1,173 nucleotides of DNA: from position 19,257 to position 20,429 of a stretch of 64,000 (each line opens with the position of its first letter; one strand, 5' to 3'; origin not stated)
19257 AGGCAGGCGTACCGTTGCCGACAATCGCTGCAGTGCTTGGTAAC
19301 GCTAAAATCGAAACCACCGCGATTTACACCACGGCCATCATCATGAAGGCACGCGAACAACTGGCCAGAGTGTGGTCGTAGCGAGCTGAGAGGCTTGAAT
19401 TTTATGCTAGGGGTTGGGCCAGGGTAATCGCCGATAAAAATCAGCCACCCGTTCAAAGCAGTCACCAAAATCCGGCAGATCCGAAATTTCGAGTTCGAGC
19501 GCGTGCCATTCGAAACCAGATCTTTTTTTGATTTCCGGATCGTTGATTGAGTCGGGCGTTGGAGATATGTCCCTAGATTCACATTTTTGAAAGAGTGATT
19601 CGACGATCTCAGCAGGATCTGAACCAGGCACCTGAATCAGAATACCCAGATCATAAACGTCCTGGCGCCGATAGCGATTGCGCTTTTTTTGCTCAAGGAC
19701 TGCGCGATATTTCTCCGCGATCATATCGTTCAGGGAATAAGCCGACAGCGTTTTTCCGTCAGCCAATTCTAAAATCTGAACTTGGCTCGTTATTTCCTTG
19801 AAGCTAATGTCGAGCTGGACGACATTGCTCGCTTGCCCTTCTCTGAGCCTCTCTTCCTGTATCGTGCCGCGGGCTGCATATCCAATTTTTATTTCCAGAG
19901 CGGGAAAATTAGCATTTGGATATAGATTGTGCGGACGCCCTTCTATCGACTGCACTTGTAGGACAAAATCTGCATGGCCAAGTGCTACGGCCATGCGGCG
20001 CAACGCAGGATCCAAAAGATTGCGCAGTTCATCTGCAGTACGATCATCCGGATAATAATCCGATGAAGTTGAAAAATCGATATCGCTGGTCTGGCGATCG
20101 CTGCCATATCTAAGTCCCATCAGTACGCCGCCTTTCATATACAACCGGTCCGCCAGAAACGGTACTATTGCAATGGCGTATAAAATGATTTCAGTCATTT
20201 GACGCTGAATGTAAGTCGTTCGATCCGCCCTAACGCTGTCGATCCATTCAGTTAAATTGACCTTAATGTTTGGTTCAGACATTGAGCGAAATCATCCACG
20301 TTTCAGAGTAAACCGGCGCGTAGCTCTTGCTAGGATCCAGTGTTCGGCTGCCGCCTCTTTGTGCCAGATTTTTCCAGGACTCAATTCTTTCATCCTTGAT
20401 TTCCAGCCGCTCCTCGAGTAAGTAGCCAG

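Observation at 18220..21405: AbiE cassette enclosed by ~0.6-kb inverted repeats that duplicate its own promoter, operator and 5' coding end, beside a recombinase pseudogene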

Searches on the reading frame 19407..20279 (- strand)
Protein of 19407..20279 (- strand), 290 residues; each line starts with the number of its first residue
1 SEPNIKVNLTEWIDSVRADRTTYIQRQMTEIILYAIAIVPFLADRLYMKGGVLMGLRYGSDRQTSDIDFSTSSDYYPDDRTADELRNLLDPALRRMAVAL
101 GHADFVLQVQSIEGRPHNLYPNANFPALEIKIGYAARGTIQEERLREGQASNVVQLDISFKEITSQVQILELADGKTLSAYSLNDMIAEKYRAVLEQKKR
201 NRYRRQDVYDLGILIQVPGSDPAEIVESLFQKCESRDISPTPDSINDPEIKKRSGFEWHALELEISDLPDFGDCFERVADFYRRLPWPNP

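Call 9: search_protein_families(library=pfam, proteins=[window:19407-20279:-], max_evalue=0.01)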
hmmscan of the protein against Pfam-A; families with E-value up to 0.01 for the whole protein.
window:19407-20279:- (290 aa): 1 family
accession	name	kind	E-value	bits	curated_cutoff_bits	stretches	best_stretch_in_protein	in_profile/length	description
PF08843.17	AbiEii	-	4.8e-28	99.1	22.5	1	32-264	2-222/238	Nucleotidyl transferase AbiEii toxin, Type IV TA system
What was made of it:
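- On AbiE (type IV TA / abortive infection): Pfam PF08843 4.8e-28, above cut-off (call 9).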

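Call 10: search_protein_families(library=ncbifam, proteins=[window:19407-20279:-], max_evalue=0.01)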
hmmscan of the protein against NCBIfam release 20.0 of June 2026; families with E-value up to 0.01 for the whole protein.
window:19407-20279:- (290 aa): 0 families
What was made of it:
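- On AbiE (type IV TA / abortive infection): No Pfam or NCBIfam hit (calls 9, 10).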

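Call 12: search_protein_families(library=padloc, proteins=[window:19407-20279:-], max_evalue=0.01)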
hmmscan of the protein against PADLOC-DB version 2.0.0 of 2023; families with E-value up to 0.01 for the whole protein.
window:19407-20279:- (290 aa): 21 families
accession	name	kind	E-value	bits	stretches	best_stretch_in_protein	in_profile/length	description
PDLC02306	AbiEii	-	6e-96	319.3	1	6-287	3-280/280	AbiEii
PDLC02304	AbiEii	-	5.3e-20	70.5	1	30-283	28-256/260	AbiEii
PDLC02291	AbiEii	-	8.4e-18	62.7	1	46-285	56-267/310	AbiEii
PDLC02288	AbiEii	-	3.2e-15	53.8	2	149-281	133-270/294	AbiEii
PDLC02319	AbiEii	-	5e-11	40.8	1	39-238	12-186/241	AbiEii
PDLC02295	AbiEii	-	1.1e-10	39.4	1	8-284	5-257/261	AbiEii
PDLC02323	AbiEii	-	3.1e-08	31.5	2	178-217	152-186/248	AbiEii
PDLC02294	AbiEii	-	8.1e-07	27.1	1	29-239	28-210/260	AbiEii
PDLC02314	AbiEii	-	1.9e-06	25.4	1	47-241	54-229/290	AbiEii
PDLC02307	AbiEii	-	9.9e-06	23.5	0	141-216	79-146/219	AbiEii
PDLC02321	AbiEii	-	3.7e-05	21.6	1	154-233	157-232/296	AbiEii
PDLC02317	AbiEii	-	8.1e-05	19.7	1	172-282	165-272/396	AbiEii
PDLC02296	AbiEii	-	8.3e-05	19.9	1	42-220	42-203/282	AbiEii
PDLC02312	AbiEii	-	0.00022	18.4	0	176-242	168-236/299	AbiEii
PDLC02328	AbiEii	-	0.00044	18.2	0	143-215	77-142/203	AbiEii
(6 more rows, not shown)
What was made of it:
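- On AbiE (type IV TA / abortive infection): PADLOC AbiEii 6e-96, full length (call 12).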

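Call 47: list_cluster_members(proteins=[P0001, window:20275-21153:-, window:19407-20279:-])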
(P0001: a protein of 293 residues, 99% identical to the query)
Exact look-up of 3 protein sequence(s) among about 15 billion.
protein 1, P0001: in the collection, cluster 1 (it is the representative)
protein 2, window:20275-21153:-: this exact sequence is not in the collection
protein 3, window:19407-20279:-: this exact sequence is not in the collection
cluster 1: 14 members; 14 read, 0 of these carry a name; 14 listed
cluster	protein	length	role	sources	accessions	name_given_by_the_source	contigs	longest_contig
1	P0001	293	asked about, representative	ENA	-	-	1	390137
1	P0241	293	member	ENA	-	-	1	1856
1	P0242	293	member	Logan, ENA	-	-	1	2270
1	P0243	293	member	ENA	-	-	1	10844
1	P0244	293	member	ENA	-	-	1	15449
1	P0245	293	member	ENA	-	-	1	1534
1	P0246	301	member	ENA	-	-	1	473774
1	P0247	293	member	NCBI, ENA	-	-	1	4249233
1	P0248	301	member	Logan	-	-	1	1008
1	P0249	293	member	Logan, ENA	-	-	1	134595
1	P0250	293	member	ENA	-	-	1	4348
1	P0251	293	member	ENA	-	-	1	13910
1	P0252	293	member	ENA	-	-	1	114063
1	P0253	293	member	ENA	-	-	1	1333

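Call 75: search_protein_families(library=padloc, proteins=[L092:6468-7661:+, L092:8996-9139:-], max_evalue=0.01)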
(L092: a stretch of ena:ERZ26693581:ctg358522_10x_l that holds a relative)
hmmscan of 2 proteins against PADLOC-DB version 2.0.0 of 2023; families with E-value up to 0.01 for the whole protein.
L092:6468-7661:+ (398 aa): 7 families
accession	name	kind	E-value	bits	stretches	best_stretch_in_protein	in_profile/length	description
PDLC04790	PDC-S01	-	7.6e-86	286.4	2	156-395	172-418/422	-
PDLC04789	PDC-S01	-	3.2e-53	179.1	1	17-358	1-352/375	-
PDLC04791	PDC-S01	-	3.5e-24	83.2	1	37-373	22-375/395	-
PDLC04787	PDC-S01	-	1.5e-20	71.4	1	16-346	9-355/412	-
PDLC04788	PDC-S01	-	6.9e-20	69.4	2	39-152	24-149/448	-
PDLC04786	PDC-S01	-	1.7e-18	64.6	2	264-366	301-403/439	-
PDLC04792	PDC-S01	-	2.2e-11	41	2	263-366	299-402/452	-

L092:8996-9139:- (48 aa): 1 family
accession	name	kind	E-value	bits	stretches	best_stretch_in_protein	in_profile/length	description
PDLC04163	HEC-09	-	9.9e-10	36.4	1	1-43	1-45/203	-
